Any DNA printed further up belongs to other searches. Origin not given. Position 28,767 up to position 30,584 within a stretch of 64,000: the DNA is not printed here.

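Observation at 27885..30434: FlaJ platform protein split into two genes, second half carrying a ~200 aa extracytoplasmic insertion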

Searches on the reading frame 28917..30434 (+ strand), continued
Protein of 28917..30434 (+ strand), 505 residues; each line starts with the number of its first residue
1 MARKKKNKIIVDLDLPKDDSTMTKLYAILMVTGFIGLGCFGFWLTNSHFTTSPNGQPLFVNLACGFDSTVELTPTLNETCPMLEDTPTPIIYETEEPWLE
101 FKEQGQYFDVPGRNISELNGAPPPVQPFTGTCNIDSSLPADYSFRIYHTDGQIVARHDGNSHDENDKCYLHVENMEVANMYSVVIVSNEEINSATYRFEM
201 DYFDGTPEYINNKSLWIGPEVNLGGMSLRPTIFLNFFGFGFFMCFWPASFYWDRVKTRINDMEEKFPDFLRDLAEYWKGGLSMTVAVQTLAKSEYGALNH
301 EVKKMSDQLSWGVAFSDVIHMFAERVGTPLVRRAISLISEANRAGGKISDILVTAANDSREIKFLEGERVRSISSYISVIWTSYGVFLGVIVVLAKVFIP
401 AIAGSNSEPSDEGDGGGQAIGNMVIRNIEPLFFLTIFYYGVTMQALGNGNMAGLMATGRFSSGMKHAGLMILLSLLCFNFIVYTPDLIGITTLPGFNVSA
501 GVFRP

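Call 27: search_protein_families(library=pfam, proteins=[P0241, P0242, P0244, P0248, P0251, P0252, P0254, P0263, P0270, P0253], max_evalue=0.01)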
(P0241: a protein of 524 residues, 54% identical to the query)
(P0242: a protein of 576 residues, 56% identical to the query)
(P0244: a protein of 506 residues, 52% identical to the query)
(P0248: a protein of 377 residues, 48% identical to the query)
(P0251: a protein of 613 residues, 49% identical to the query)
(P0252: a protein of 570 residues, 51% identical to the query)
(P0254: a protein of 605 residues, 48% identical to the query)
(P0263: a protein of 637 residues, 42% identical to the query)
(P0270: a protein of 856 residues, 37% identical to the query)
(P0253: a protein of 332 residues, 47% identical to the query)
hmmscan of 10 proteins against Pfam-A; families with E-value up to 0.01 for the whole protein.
P0241 (524 aa): 1 family
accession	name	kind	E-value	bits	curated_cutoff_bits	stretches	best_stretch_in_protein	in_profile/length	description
PF00482.28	T2SSF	-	1.7e-11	44.6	25.2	1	293-418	1-123/125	Type II secretion system (T2SS), protein F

P0242 (576 aa): 1 family
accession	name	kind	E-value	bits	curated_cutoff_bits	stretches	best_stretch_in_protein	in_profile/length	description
PF00482.28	T2SSF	-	0.00028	21.3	25.2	1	381-433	1-54/125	Type II secretion system (T2SS), protein F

P0244 (506 aa): 1 family
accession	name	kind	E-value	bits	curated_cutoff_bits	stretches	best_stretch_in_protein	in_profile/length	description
PF00482.28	T2SSF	-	5.4e-12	46.2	25.2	1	367-492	1-123/125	Type II secretion system (T2SS), protein F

P0248 (377 aa): 1 family
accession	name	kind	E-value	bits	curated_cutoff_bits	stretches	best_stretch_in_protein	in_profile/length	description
PF00482.28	T2SSF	-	1.6e-14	54.4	25.2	1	163-288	1-123/125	Type II secretion system (T2SS), protein F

P0251 (613 aa): 1 family
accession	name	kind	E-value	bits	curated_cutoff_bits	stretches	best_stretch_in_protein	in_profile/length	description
PF00482.28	T2SSF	-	4.5e-12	46.5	25.2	1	385-511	1-124/125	Type II secretion system (T2SS), protein F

P0252 (570 aa): 1 family
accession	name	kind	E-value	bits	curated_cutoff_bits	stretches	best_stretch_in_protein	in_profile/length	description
PF00482.28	T2SSF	-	3e-14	53.5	25.2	1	358-483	1-123/125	Type II secretion system (T2SS), protein F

P0254 (605 aa): 2 families
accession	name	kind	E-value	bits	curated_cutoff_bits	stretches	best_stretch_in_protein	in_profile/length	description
PF00482.28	T2SSF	-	1.7e-14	54.3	25.2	1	168-293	1-123/125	Type II secretion system (T2SS), protein F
PF19077.6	Big_13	-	0.00028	21.8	27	1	439-480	56-95/102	Bacterial Ig-like domain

P0263 (637 aa): 1 family
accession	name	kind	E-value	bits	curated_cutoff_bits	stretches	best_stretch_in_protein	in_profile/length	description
PF00482.28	T2SSF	-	3.6e-17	62.9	25.2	1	427-552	1-123/125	Type II secretion system (T2SS), protein F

P0270 (856 aa): 1 family
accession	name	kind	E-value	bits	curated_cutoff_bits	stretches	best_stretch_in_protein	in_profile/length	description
PF00482.28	T2SSF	-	1.3e-21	77.3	25.2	1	644-769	1-123/125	Type II secretion system (T2SS), protein F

P0253 (332 aa): 2 families
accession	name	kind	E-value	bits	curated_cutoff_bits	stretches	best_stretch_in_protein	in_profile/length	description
PF00482.28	T2SSF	-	4.2e-14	53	25.2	1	99-224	1-123/125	Type II secretion system (T2SS), protein F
PF07264.17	EI24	-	0.00062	20.4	32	0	15-253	13-107/199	Sulfate transporter CysZ/Etoposide-induced protein 2.4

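Call 31: search_protein_families(library=ncbifam, proteins=[P0263, P0265, P0274, P0251, P0252, P0270, P0355, P0288, P0300, P0248], max_evalue=0.001)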
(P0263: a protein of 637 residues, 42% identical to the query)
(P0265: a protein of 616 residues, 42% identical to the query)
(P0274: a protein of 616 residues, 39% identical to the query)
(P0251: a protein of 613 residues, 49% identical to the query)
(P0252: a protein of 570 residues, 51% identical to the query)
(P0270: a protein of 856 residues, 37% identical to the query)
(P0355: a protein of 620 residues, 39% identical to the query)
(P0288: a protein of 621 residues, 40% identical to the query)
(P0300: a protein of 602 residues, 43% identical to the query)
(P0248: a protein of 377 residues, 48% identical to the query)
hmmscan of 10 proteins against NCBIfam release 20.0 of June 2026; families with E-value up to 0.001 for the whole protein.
P0263 (637 aa): 4 families
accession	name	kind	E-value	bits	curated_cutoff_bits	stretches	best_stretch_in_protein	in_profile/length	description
NF004705.1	PRK06041.1-3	equivalog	5.8e-16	58.5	400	1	300-633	140-451/465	archaellar assembly protein ArlJ/FlaJ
NF004704.2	PRK06041.1-2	equivalog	1e-12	47.5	550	1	278-539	201-449/555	archaellar assembly protein ArlJ/FlaJ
NF046075.1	UpsF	equivalog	1.3e-09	37.4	400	1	399-546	288-429/484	membrane pilin protein UpsF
NF004703.2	PRK06041.1-1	equivalog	6.7e-09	34.6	570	1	319-586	191-455/525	archaellar assembly protein ArlJ/FlaJ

P0265 (616 aa): 4 families
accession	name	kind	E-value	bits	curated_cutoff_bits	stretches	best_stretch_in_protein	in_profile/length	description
NF004705.1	PRK06041.1-3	equivalog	7.6e-10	38.3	400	1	290-526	152-375/465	archaellar assembly protein ArlJ/FlaJ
NF046075.1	UpsF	equivalog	4.2e-09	35.7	400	1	372-520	287-429/484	membrane pilin protein UpsF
NF004703.2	PRK06041.1-1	equivalog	9.6e-08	30.8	570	1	329-563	230-456/525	archaellar assembly protein ArlJ/FlaJ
NF004704.2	PRK06041.1-2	equivalog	1.1e-07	30.9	550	1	307-610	241-542/555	archaellar assembly protein ArlJ/FlaJ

P0274 (616 aa): 4 families
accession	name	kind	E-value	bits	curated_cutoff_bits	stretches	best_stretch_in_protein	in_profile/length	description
NF004704.2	PRK06041.1-2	equivalog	3.2e-12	45.9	550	1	259-606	201-537/555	archaellar assembly protein ArlJ/FlaJ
NF004705.1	PRK06041.1-3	equivalog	1.9e-11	43.6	400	1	302-611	158-450/465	archaellar assembly protein ArlJ/FlaJ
NF004703.2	PRK06041.1-1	equivalog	1.2e-08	33.7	570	1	257-592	159-490/525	archaellar assembly protein ArlJ/FlaJ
NF046075.1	UpsF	equivalog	6.6e-06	25.2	400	1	367-542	277-439/484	membrane pilin protein UpsF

P0251 (613 aa): 3 families
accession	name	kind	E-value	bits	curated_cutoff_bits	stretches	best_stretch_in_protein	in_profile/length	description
NF004705.1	PRK06041.1-3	equivalog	2.3e-11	43.3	400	1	273-567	155-425/465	archaellar assembly protein ArlJ/FlaJ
NF046075.1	UpsF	equivalog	3.8e-08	32.6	400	1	355-511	286-436/484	membrane pilin protein UpsF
NF004704.2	PRK06041.1-2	equivalog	5e-06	25.5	550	1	313-591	269-538/555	archaellar assembly protein ArlJ/FlaJ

P0252 (570 aa): 3 families
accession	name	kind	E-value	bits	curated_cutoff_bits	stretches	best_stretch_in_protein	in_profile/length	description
NF004705.1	PRK06041.1-3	equivalog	4e-15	55.7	400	1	283-564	185-453/465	archaellar assembly protein ArlJ/FlaJ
NF046075.1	UpsF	equivalog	3.3e-11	42.7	400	1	335-484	293-436/484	membrane pilin protein UpsF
NF004704.2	PRK06041.1-2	equivalog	2.3e-08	33.2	550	1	220-563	197-544/555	archaellar assembly protein ArlJ/FlaJ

P0270 (856 aa): 4 families
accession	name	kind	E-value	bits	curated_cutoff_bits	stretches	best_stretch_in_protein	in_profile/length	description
NF004705.1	PRK06041.1-3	equivalog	3.2e-15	56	400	1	582-848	193-449/465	archaellar assembly protein ArlJ/FlaJ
NF004704.2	PRK06041.1-2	equivalog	2e-12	46.6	550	1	549-849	247-542/555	archaellar assembly protein ArlJ/FlaJ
NF004703.2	PRK06041.1-1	equivalog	4.3e-11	41.8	570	1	512-787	180-430/525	archaellar assembly protein ArlJ/FlaJ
NF046075.1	UpsF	equivalog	8.8e-09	34.6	400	1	608-773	280-437/484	membrane pilin protein UpsF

P0355 (620 aa): 5 families
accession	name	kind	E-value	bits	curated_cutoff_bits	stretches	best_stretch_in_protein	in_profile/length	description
NF004704.2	PRK06041.1-2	equivalog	9.1e-34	117.1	550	1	46-610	7-542/555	archaellar assembly protein ArlJ/FlaJ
NF046075.1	UpsF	equivalog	9.6e-23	80.7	400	2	68-288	38-250/484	membrane pilin protein UpsF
NF004705.1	PRK06041.1-3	equivalog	1.6e-21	76.8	400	1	119-611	2-451/465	archaellar assembly protein ArlJ/FlaJ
NF053673.1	bindosome_BasF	exception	4.4e-15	55.3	1300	1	56-280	138-355/656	bindosome assembly system membrane anchoring protein BasF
NF004703.2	PRK06041.1-1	equivalog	1.4e-09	36.9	570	1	115-542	31-428/525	archaellar assembly protein ArlJ/FlaJ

P0288 (621 aa): 4 families
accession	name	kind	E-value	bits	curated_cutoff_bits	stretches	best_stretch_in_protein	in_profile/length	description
NF004705.1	PRK06041.1-3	equivalog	2.4e-13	49.9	400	1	293-534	150-375/465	archaellar assembly protein ArlJ/FlaJ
NF046075.1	UpsF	equivalog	7.7e-13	48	400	1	377-579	286-456/484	membrane pilin protein UpsF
NF004704.2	PRK06041.1-2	equivalog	2.8e-12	46.1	550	1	287-521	219-449/555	archaellar assembly protein ArlJ/FlaJ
NF004703.2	PRK06041.1-1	equivalog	3e-07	29.1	570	1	310-520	201-400/525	archaellar assembly protein ArlJ/FlaJ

P0300 (602 aa): 4 families
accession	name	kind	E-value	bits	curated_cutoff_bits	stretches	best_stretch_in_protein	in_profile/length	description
NF004705.1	PRK06041.1-3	equivalog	5.4e-14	52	400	1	291-516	163-375/465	archaellar assembly protein ArlJ/FlaJ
NF004704.2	PRK06041.1-2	equivalog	2.5e-12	46.3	550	1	245-531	189-479/555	archaellar assembly protein ArlJ/FlaJ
NF004703.2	PRK06041.1-1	equivalog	2.1e-08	33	570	1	330-527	240-430/525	archaellar assembly protein ArlJ/FlaJ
NF046075.1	UpsF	equivalog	5.6e-07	28.7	400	1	363-521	288-438/484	membrane pilin protein UpsF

P0248 (377 aa): 4 families
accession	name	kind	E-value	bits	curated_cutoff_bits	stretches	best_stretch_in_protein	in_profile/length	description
NF004705.1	PRK06041.1-3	equivalog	9.6e-20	71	400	1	133-370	220-452/465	archaellar assembly protein ArlJ/FlaJ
NF046075.1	UpsF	equivalog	3.6e-09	35.9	400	1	134-284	287-432/484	membrane pilin protein UpsF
NF004704.2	PRK06041.1-2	equivalog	4.4e-09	35.6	550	1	134-366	304-540/555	archaellar assembly protein ArlJ/FlaJ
NF004703.2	PRK06041.1-1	equivalog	1e-06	27.4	570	1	133-289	257-414/525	archaellar assembly protein ArlJ/FlaJ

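Call 48: search_solved_structures(query=window:28917-30434:+, max_evalue=1)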
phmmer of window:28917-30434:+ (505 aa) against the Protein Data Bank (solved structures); distinct sequences matched with E-value up to 1: 1.
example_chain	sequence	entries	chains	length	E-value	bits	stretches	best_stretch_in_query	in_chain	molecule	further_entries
6rsw_C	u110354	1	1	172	0.94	11.3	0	320-396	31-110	Adenylyl cyclase-associated protein 1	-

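Call 54: find_related_loci(query=A5, collection=genome_contigs, flank=6000)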
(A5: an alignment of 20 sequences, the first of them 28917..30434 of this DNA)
Query A5 (505 aa) in genome_contigs; peptide patterns used: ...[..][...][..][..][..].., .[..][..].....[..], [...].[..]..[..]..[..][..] (x = any residue, [..] = any of these).
599 stretches matched a pattern (row limit reached: there are more); 484 encode a relative of the query (tblastn E <= 1e-3); the best 80 are kept; 80 distinct loci.
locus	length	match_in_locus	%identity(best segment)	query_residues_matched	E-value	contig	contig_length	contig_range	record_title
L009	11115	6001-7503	75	4-505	0e+0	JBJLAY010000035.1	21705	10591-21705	MAG: Candidatus Poseidoniaceae archaeon isolate LRMED-009 MGIIa-LRMED-009-C3352, whole genome shotgun sequence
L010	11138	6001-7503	74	4-505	0e+0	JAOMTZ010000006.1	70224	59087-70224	Candidatus Poseidoniaceae archaeon isolate AH-273-F07 AH-273-F07_NODE_6, whole genome shotgun sequence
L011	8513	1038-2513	72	13-505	0e+0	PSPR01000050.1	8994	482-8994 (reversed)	MAG: Methanobacteriota archaeon isolate Guaymas_28 scaffold_5452, whole genome shotgun sequence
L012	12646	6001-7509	73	1-505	0e+0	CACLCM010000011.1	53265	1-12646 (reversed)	MAG: uncultured Candidatus Poseidoniales archaeon isolate AG-461-G23 genome assembly, contig: AG-461-G23_NODE_11, whole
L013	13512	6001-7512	72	1-505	0e+0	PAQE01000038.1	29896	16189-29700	MAG: Methanobacteriota archaeon isolate SP143 MHASMcontig_3494411, whole genome shotgun sequence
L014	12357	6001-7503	72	4-505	0e+0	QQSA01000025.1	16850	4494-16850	MAG: Candidatus Poseidoniales archaeon isolate bin_156 U_43182-25, whole genome shotgun sequence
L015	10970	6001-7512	72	1-505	0e+0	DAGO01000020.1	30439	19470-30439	MAG TPA_asm: Euryarchaeota archaeon UBA10 UBA10_contig_1533, whole genome shotgun sequence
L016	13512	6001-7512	72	1-505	0e+0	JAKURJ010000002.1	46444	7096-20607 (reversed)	MAG: Candidatus Poseidoniaceae archaeon isolate ALOHA_A2.5_52 A2.5-MGIIa-K1-1_2, whole genome shotgun sequence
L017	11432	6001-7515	72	1-505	0e+0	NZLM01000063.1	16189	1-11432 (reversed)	MAG: Methanobacteriota archaeon isolate IN35 33923, whole genome shotgun sequence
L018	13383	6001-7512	73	1-505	0e+0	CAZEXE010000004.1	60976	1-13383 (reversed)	MAG TPA_asm: uncultured Candidatus Poseidoniales archaeon isolate SRP077602_co3_581 genome assembly, contig: NODE_374_le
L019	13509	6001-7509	72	1-505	0e+0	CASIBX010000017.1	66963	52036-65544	MAG: Candidatus Poseidoniaceae archaeon isolate FRAM_WSC20_S26_SRF_bin_83_1 genome assembly, contig: FRAM_WSC20_S26_SW_b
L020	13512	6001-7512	71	1-505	0e+0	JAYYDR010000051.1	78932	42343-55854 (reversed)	MAG: Thermoplasmatota archaeon isolate XS_MAG42 XS_MAG42_0051, whole genome shotgun sequence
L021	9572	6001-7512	71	1-505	0e+0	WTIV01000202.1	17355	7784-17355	MAG: Methanobacteriota archaeon isolate PL36325bin_29 NODE_954_length_17355_cov_9.792370, whole genome shotgun sequence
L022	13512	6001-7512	71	1-505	0e+0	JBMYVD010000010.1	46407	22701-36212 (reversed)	MAG: Candidatus Poseidoniaceae archaeon isolate ME_XS_2211_1_bin_35 ME_XS_2211_1_bin_35_9, whole genome shotgun sequence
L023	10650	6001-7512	71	1-505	0e+0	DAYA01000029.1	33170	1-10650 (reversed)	MAG TPA_asm: Euryarchaeota archaeon UBA550 UBA550_contig_14276, whole genome shotgun sequence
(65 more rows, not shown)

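Call 58: list_cluster_members(proteins=[P0355, P0263, P0265, P0274, P0251, P0252, P0248, P0254, P0241, P0242])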
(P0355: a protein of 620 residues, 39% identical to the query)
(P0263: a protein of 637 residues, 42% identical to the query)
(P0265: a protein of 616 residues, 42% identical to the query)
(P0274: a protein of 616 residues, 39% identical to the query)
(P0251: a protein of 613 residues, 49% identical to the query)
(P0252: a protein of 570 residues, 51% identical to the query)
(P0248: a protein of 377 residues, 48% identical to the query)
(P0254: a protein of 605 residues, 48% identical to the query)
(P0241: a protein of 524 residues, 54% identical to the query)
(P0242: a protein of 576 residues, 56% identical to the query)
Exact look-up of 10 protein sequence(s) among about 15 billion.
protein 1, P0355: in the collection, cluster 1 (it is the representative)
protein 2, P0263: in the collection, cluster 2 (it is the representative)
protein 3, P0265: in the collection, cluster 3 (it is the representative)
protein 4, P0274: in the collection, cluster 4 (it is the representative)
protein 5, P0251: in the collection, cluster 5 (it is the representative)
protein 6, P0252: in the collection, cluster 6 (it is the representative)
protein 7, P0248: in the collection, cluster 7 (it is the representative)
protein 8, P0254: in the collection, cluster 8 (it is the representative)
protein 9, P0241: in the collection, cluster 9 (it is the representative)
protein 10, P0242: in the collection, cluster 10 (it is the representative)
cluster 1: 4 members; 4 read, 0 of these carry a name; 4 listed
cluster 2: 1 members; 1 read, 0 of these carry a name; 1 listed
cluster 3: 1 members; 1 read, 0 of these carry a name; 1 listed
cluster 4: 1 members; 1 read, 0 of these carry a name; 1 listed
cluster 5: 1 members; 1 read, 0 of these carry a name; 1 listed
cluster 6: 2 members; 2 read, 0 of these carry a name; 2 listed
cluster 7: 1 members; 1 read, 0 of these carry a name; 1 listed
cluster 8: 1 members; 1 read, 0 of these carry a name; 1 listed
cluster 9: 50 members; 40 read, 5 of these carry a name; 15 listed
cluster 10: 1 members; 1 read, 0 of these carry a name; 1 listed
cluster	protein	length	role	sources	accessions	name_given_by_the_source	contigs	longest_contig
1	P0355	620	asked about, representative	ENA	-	-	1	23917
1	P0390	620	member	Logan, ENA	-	-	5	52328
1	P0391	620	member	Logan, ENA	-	-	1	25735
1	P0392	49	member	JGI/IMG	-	-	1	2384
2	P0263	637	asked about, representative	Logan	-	-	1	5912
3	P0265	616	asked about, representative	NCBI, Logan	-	-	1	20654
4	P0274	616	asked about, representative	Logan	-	-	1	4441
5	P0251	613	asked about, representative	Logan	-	-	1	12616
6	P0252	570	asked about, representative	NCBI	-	-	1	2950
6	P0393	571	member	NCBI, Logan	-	-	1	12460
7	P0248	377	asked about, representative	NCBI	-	-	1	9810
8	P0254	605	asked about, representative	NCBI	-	-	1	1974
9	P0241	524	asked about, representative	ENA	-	-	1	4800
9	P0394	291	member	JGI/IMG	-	flagellar protein FlaJ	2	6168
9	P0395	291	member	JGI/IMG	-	flagellar protein FlaJ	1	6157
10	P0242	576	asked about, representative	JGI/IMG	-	-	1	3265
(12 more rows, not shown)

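Call 59: find_encoding_contigs(protein=P0390, flank=8000, max_places=1)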
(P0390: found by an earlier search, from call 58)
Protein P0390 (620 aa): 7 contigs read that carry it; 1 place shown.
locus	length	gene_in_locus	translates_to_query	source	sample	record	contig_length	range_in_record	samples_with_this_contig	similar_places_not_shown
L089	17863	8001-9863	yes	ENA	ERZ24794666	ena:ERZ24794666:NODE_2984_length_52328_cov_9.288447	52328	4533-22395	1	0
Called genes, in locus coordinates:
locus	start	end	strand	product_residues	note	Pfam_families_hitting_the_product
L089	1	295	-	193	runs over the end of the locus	PF08712:Nfu_N, PF01106:NifU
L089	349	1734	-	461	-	PF01883:FeS_assembly_P, PF00142:Fer4_NifH (faint), PF01656:CbiA, PF09140:MipZ (weak), PF10609:ParA, PF13614:AAA_31, PF06155:GBBH-like_N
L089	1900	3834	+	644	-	PF00630:Filamin (faint)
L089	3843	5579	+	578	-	PF07790:Pilin_N, PF14783:BBS2_Mid (faint), PF13517:FG-GAP_3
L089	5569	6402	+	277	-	-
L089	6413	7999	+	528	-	PF23990:PilB3_N (faint), PF00437:T2SSE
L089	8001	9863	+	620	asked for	PF00482:T2SSF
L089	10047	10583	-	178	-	PF01174:SNO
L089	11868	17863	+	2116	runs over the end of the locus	PF20773:InhA-like_MAM (faint), PF21471:Reelin_subrepeat-B (faint)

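Call 60: find_encoding_contigs(protein=P0265, flank=8000, max_places=1)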
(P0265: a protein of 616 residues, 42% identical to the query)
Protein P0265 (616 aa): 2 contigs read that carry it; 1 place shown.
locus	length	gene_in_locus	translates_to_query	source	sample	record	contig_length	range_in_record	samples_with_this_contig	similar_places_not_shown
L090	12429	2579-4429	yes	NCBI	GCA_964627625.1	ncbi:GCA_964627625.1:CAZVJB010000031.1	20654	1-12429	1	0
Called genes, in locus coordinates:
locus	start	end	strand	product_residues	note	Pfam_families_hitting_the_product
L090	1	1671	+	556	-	?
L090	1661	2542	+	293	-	PF00482:T2SSF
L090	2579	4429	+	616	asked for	PF00482:T2SSF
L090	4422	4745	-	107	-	-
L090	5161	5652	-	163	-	PF01842:ACT (faint), PF13291:ACT_4 (faint), PF22629:ACT_AHAS_ss (faint)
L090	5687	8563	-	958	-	PF00005:ABC_tran (faint), PF02463:SMC_N (faint), PF03193:RsgA_GTPase (faint), PF13191:AAA_16 (faint), PF13304:AAA_21 (faint), PF13555:AAA_29 (faint), PF17760:UvrA_inter, PF17755:UvrA_DNA-bind, +1 more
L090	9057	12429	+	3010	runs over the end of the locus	PF21722:Gly_rich_2, PF21722:Gly_rich_2, PF02369:Big_1, PF09134:Invasin_D3, PF02369:Big_1, PF09134:Invasin_D3, PF02369:Big_1, PF09134:Invasin_D3, +5 more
